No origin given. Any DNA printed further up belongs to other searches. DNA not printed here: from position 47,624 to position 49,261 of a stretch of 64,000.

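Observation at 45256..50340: AT-rich co-directional cluster: M42 peptidase, unannotated 33-aa peptide, RRE/radical-SAM/SPASM enzyme and SNF2 helicase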

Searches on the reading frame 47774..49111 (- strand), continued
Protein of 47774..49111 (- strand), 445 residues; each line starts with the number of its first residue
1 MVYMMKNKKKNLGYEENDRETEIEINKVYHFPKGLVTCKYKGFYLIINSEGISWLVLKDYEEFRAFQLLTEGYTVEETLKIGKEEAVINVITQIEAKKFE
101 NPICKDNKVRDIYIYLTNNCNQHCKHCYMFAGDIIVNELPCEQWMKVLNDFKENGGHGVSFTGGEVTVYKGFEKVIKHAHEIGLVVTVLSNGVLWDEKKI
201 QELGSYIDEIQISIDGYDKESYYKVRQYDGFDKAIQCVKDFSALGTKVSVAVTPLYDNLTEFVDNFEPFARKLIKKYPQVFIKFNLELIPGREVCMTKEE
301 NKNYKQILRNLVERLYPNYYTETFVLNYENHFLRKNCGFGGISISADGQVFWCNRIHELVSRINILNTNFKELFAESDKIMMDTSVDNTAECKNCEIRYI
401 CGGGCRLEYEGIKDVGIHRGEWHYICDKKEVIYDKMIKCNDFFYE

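Call 28: search_protein_families(library=pfam, proteins=[L022:5941-6879:+, L022:8325-9356:+, L022:9344-10129:+, L022:5446-5811:+, L022:4707-5123:+, L022:10119-11132:-, L022:11129-11950:-, L022:11937-14663:-], max_evalue=0.001)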
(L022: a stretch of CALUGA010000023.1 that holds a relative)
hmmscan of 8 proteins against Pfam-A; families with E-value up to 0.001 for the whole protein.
L022:5941-6879:+ (312 aa): 0 families

L022:8325-9356:+ (343 aa): 4 families
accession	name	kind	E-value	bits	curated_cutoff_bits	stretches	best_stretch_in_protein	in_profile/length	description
PF05343.19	Peptidase_M42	-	1e-85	287.8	23.2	1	46-335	1-291/292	M42 glutamyl aminopeptidase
PF01546.33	Peptidase_M20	-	2.4e-10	41.1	24.6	1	177-341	35-204/206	Peptidase family M20/M25/M40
PF04389.22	Peptidase_M28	-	0.00016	21.9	21.3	0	177-221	32-78/193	Peptidase family M28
PF02127.20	Peptidase_M18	-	0.00038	19.8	24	1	227-336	311-427/432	Aminopeptidase I zinc metalloprotease (M18)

L022:9344-10129:+ (261 aa): 0 families

L022:5446-5811:+ (121 aa): 0 families

L022:4707-5123:+ (138 aa): 5 families
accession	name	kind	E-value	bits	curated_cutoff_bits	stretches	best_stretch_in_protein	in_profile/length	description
PF13912.12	zf-C2H2_6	-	0.00018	21.8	25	0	102-114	2-14/27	C2H2-type zinc finger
PF13894.12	zf-C2H2_4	-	0.00021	22.1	27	0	59-74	1-16/24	C2H2-type zinc finger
PF02748.20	PyrI_C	-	0.00021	21.5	23.4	0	96-111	28-43/48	Aspartate carbamoyltransferase regulatory chain, metal binding domain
PF18439.7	zf_UBZ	-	0.00036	20.6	25.6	0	100-113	1-14/32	Ubiquitin-Binding Zinc Finger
PF00096.32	zf-C2H2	-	0.00071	20.3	25.2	0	102-112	1-11/23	Zinc finger, C2H2 type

L022:10119-11132:- (337 aa): 2 families
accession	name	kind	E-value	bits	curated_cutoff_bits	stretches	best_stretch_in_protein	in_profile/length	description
PF03572.23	Peptidase_S41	-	2.8e-33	115.3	24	1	144-313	1-165/165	Peptidase family S41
PF14684.11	Tricorn_C1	-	7.5e-14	51.8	24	1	30-88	5-59/59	Tricorn protease C1 domain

L022:11129-11950:- (273 aa): 1 family
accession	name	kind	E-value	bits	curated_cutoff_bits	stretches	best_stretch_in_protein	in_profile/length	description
PF11777.13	DUF3316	-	1.7e-27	96.6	24.4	1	2-142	2-145/145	Protein of unknown function (DUF3316)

L022:11937-14663:- (908 aa): 1 family
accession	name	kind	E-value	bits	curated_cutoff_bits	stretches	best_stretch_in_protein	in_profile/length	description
PF00521.26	DNA_topoisoIV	-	4.5e-108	362.3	31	1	58-476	1-427/432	DNA gyrase/topoisomerase IV, subunit A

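Call 44: find_encoding_contigs(protein=P0036, flank=8000, max_places=4)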
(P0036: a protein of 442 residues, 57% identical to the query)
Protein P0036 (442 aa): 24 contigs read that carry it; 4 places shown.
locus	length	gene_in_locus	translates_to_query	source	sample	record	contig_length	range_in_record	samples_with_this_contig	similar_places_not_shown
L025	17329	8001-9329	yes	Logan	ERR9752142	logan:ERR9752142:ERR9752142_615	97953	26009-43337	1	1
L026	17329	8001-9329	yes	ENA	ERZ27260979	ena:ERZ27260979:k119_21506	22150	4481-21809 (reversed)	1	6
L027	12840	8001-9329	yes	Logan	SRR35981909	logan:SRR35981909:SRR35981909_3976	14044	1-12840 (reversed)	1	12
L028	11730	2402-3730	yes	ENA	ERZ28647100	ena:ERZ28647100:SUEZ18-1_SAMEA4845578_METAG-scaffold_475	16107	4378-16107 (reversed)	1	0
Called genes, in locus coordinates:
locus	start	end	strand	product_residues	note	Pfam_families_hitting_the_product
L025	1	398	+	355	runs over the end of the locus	PF00990:GGDEF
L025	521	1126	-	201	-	PF04073:tRNA_edit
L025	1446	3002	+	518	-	PF05958:tRNA_U5-meth_tr, PF02475:TRM5-TYW2_MTfase, PF03602:Cons_hypoth95, PF05175:MTS (weak), PF06325:PrmA (weak), PF09445:Methyltransf_15, PF13649:Methyltransf_25 (weak), PF13847:Methyltransf_31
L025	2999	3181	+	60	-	PF24749:DUF7695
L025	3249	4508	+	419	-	PF00239:Resolvase, PF07508:Recombinase, PF13408:Zn_ribbon_recom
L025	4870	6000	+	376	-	PF13784:Fic_N (weak), PF02661:Fic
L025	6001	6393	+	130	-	PF17761:DUF1016_N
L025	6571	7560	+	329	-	PF05343:Peptidase_M42, PF02127:Peptidase_M18 (faint)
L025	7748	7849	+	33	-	-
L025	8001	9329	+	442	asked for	PF04055:Radical_SAM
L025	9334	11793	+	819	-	PF00176:SNF2-rel_dom, PF00271:Helicase_C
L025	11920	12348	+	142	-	PF07508:Recombinase (weak)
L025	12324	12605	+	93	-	-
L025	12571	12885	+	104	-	-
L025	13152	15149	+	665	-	PF13175:AAA_15 (weak), PF13304:AAA_21 (weak)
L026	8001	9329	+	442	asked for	PF04055:Radical_SAM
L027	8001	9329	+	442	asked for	PF04055:Radical_SAM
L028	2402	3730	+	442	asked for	PF04055:Radical_SAM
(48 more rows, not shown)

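Call 45: find_encoding_contigs(protein=P0062, flank=8000, max_places=3)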
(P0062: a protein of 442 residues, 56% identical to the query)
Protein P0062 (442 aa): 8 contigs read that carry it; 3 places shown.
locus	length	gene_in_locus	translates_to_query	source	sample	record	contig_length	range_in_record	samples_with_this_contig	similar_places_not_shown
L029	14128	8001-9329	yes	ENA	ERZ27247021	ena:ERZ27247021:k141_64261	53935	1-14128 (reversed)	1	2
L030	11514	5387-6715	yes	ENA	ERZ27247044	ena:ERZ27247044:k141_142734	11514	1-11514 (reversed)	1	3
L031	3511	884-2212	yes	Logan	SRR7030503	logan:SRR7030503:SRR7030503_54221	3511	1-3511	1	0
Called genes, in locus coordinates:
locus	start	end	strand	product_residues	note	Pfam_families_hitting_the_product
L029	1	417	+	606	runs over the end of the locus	PF02534:T4SS-DNA_transf, PF10412:TrwB_AAD_bind, PF12696:TraG-D_C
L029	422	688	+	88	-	PF12802:MarR_2 (weak), PF13730:HTH_36, PF13545:HTH_Crp_2 (faint), PF09339:HTH_IclR (weak), PF08279:HTH_11 (weak), PF13412:HTH_24 (weak)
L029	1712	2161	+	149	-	PF00196:GerE (weak), PF04545:Sigma70_r4 (weak)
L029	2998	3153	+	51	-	-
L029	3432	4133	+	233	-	-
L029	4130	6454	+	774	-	PF00270:DEAD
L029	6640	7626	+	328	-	PF05343:Peptidase_M42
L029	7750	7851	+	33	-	-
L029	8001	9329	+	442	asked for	PF04055:Radical_SAM, PF13353:Fer4_12 (weak)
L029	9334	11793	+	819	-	PF00176:SNF2-rel_dom, PF00271:Helicase_C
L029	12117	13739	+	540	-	PF00239:Resolvase, PF07508:Recombinase, PF13408:Zn_ribbon_recom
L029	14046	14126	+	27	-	?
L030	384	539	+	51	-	-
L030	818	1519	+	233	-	-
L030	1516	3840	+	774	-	PF00270:DEAD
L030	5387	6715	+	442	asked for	PF04055:Radical_SAM, PF13353:Fer4_12 (weak)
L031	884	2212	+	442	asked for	PF04055:Radical_SAM, PF13353:Fer4_12 (weak)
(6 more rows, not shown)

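Call 49: search_solved_structures(query=A1, max_evalue=0.001, show_alignments=2)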
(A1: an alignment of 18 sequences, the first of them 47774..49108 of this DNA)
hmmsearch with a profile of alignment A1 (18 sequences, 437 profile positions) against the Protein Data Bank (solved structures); distinct sequences matched with E-value up to 0.001: 22.
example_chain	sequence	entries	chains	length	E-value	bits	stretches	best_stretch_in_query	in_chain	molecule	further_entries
6efn_A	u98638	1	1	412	2e-27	99.1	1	105-259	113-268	Sporulation killing factor maturation protein SkfB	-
5wgg_A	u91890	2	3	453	2.7e-10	42.7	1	87-210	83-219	Radical SAM domain protein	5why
9dfn_A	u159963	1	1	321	2.8e-10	42.6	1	105-264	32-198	Radical SAM core domain-containing protein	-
9dfu_A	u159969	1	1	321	5.9e-10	41.5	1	106-264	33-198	Radical SAM core domain-containing protein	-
5v1q_A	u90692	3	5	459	1.1e-09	40.7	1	102-400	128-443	Radical SAM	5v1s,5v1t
6c8v_A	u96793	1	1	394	1.5e-09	40.2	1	107-399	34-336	Coenzyme PQQ synthesis protein E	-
8ai6_A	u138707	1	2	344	4.4e-09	38.7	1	100-244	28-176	Putative peptide biosynthesis protein YydG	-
8ai1_A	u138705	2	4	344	5.3e-09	38.4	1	100-244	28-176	Putative peptide biosynthesis protein YydG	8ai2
8ai3_A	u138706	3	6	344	5.8e-09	38.3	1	100-244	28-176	Putative peptide biosynthesis protein YydG | Radical SAM core domain-containing protein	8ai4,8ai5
7vob_C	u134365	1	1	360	1.5e-08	36.9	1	98-237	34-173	Cytosylglucuronate decarboxylase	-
7voc_C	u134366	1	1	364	1.5e-08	36.9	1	98-237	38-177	Cytosylglucuronate decarboxylase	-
7tol_A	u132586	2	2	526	2.4e-08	36.3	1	104-241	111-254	glycerol dibiphytanyl glycerol tetraether - macrocyclic archaeol synthase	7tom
7n7i_A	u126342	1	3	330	2.4e-08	36.2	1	106-221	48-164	Viperin-like enzyme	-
6b4c_A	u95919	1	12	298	2.7e-08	36.1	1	107-221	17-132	Viperin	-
9dgw_A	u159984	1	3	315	3e-08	35.9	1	107-221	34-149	Radical SAM core domain-containing protein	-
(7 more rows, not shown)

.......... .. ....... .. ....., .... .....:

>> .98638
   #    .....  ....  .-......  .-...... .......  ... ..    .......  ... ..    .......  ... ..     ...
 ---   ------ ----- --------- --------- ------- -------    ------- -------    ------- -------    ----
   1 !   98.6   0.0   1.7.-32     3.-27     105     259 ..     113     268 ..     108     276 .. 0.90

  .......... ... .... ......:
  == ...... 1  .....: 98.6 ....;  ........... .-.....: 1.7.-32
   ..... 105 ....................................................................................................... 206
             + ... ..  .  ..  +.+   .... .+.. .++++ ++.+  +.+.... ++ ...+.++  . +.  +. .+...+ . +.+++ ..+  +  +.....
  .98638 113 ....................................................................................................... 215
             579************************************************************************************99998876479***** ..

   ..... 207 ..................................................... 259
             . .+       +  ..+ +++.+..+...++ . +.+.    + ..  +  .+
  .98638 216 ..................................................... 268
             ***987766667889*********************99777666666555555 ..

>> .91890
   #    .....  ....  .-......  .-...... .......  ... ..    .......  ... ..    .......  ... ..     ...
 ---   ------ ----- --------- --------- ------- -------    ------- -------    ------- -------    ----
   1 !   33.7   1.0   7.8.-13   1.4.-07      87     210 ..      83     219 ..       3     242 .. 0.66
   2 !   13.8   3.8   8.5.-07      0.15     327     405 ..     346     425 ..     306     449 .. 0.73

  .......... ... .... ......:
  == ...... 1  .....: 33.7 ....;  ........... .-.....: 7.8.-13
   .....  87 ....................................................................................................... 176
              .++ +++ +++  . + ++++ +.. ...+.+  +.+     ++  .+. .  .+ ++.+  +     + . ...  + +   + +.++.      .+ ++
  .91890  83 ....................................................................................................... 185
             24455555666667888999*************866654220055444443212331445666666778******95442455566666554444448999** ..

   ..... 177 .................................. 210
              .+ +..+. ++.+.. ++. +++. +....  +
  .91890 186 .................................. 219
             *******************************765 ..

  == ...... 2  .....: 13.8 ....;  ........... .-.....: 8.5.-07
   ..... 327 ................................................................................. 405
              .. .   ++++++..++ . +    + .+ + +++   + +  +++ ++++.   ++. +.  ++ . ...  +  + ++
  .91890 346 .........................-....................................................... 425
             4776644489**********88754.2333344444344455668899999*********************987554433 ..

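Call 54: search_protein_families(library=pfam, proteins=[L011:3642-5210:+, L011:6273-6692:+, L011:3101-3628:+, L017:5294-6562:+, L017:3345-3914:+, L017:10869-11471:+, L017:11944-12558:+, L011:12009-12611:-, L011:11141-11545:+], max_evalue=0.001)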
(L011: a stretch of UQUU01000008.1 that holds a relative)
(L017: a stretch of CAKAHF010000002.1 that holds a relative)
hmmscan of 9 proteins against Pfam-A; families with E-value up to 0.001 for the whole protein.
L011:3642-5210:+ (522 aa): 3 families
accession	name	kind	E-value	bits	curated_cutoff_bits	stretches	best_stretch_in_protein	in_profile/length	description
PF00152.25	tRNA-synt_2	-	2.5e-87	293.3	25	1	168-505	2-307/308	tRNA synthetases class II (D, K and N)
PF01336.31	tRNA_anti-codon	-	4e-19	68.8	27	1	74-150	1-74/75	OB-fold nucleic acid binding domain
PF01409.25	tRNA-synt_2d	-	8.6e-06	25.8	19.8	0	259-309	104-152/246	tRNA synthetases class II core domain (F)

L011:6273-6692:+ (139 aa): 0 families

L011:3101-3628:+ (175 aa): 2 families
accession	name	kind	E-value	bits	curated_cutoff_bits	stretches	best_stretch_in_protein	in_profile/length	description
PF03449.20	GreA_GreB_N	-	3.3e-26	91.7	24.5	1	21-90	2-71/71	Transcription elongation factor, N-terminal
PF01272.25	GreA_GreB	-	4.7e-23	81.4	26.9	1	98-175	3-76/77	Transcription elongation factor, GreA/GreB, C-term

L017:5294-6562:+ (422 aa): 0 families

L017:3345-3914:+ (189 aa): 3 families
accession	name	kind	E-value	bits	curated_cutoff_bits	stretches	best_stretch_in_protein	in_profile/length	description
PF00583.31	Acetyltransf_1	-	2e-09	38.2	20.7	1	71-173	15-116/116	Acetyltransferase (GNAT) family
PF13508.13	Acetyltransf_7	-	8.8e-05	23.2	27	1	99-175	11-84/84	Acetyltransferase (GNAT) domain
PF21247.3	Fic-like_C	-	0.00071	19.9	27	0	1-15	48-62/64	Filamentation induced by cAMP protein Fic-like, C-terminal domain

L017:10869-11471:+ (200 aa): 0 families

L017:11944-12558:+ (204 aa): 2 families
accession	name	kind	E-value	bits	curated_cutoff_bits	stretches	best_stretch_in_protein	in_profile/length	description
PF02777.23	Sod_Fe_C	-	2.5e-36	124.3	20.9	1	97-199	2-102/102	Iron/manganese superoxide dismutases, C-terminal domain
PF00081.27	Sod_Fe_N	-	6.8e-23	81.4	27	1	2-89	2-82/82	Iron/manganese superoxide dismutases, alpha-hairpin domain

L011:12009-12611:- (200 aa): 1 family
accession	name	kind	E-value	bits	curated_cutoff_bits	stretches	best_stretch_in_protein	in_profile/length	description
PF13936.12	HTH_38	-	1.8e-11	44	27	1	2-45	1-44/44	Helix-turn-helix domain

L011:11141-11545:+ (134 aa): 1 family
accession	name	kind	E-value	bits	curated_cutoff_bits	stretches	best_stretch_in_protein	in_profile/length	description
PF00872.24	Transposase_mut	-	5e-11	42.5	21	1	62-108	326-372/379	Transposase, Mutator family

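Call 62: predict_structure(alignment_id=A1)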
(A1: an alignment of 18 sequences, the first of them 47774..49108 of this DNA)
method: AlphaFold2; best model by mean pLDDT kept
length: 444 residues; sequences in the alignment: 18
mean_pLDDT: 81.3   pTM: 0.78
mean pLDDT of the five models: 81.3, 81.1, 80.7, 79.1, 74.0
residues with pLDDT >= 90: 180; 70-90: 171; 50-70: 75; < 50: 18
segments of 3 or more residues with pLDDT < 50: 1-15
pLDDT, mean of each block of 10 residues (from residue 1): 28 50 90 90 87 91 97 96 93 86 74 77 59 78 97 95 82 97 94 92 95 90 84 94 92 82 94 90 67 64 83 74 61 65 90 78 93 89 79 75 63 79 74 81 59
secondary structure, 60 per line:
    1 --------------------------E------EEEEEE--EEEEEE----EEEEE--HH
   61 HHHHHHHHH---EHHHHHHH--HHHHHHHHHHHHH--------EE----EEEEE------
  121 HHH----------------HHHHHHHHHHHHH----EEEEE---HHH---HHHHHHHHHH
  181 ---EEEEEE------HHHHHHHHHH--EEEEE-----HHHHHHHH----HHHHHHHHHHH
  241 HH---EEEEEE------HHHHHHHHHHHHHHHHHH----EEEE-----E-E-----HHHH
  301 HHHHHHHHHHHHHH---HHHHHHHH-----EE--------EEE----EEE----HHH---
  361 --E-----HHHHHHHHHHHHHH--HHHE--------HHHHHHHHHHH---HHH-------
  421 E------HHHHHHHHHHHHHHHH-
elements in order: E34-39 E42-47 E52-56 H59-69 H74-80 H83-95 E110-114 H140-152 E157-161 H171-180 E184-189 H196-205 E208-212 H218-225 H230-242 E246-251 H258-275 E280-283 H297-314 H318-325 E341-343 E348-350 H369-382 H397-407 H428-443

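Call 64: fold_search(model_id=the predicted structure, library=pdb)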
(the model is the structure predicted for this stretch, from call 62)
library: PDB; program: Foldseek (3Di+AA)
matches with E <= 10: 1697; with E <= 0.001: 128
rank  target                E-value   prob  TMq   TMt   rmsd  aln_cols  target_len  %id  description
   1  5why_B                1.5e-15  1.00  0.56  0.58   7.7       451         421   17  Structural Insights into Thioether Bond Formation in the Biosynthesis of Sactipeptides (released 2017-07-26)
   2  6efn                  8.5e-14  1.00  0.46  0.53  10.4       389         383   19  Structure of a RiPP maturase, SkfB (released 2018-10-24)
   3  5wgg_A                3.9e-13  1.00  0.54  0.55   8.3       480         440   16  Structural Insights into Thioether Bond Formation in the Biosynthesis of Sactipeptides (released 2017-07-26)
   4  5why_A                7.4e-13  1.00  0.57  0.60   7.5       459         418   16  Structural Insights into Thioether Bond Formation in the Biosynthesis of Sactipeptides (released 2017-07-26)
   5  5v1s_A                2.2e-12  1.00  0.49  0.51  13.4       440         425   18  Crystal structure of Streptococcus suis SuiB bound to S-adenosylmethionine (released 2017-08-30)
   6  5v1t_A                2.9e-12  1.00  0.49  0.49  13.7       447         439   16  Crystal structure of Streptococcus suis SuiB bound to precursor peptide SuiA (released 2017-08-30)
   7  5v1q_B                5.7e-12  1.00  0.45  0.45  13.0       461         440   14  Crystal structure of Streptococcus suis SuiB (released 2017-08-30)
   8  5v1s_B                6.7e-12  1.00  0.49  0.51  13.3       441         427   17  Crystal structure of Streptococcus suis SuiB bound to S-adenosylmethionine (released 2017-08-30)
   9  5v1q_A                7.5e-12  1.00  0.50  0.52  13.0       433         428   16  Crystal structure of Streptococcus suis SuiB (released 2017-08-30)
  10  4k37_A                1.1e-10  1.00  0.57  0.68   4.9       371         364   18  Native anSMEcpe with bound AdoMet (released 2013-05-08)
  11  4k39_B                3.0e-10  1.00  0.52  0.62   6.1       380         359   20  Native anSMEcpe with bound AdoMet and Cp18Cys peptide (released 2013-05-08)
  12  4k39_A                5.6e-10  1.00  0.54  0.65   5.3       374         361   18  Native anSMEcpe with bound AdoMet and Cp18Cys peptide (released 2013-05-08)
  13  4k38_A                8.8e-10  1.00  0.55  0.64   5.5       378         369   20  Native anSMEcpe with bound AdoMet and Kp18Cys peptide (released 2013-05-08)
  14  4k36_A                9.9e-10  1.00  0.57  0.65   5.0       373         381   18  His6 tagged anSMEcpe with bound AdoMet (released 2013-05-08)
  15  8vpo                  1.6e-09  1.00  0.54  0.53   8.2       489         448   14  X-Ray Crystal Structure of TigE from Paramaledivibacter caminithermalis (released 2024-02-07)
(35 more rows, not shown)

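Call 67: find_related_loci(query=A1, collection=viral_contigs, flank=10000)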
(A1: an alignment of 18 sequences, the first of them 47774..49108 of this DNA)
Query A1 (444 aa) in viral_contigs; peptide patterns used: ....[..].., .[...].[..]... (x = any residue, [..] = any of these).
27 stretches matched a pattern; 1 encode a relative of the query (tblastn E <= 1e-3); 1 distinct loci.
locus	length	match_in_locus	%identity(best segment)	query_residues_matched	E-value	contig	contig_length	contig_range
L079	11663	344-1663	34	21-444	2e-77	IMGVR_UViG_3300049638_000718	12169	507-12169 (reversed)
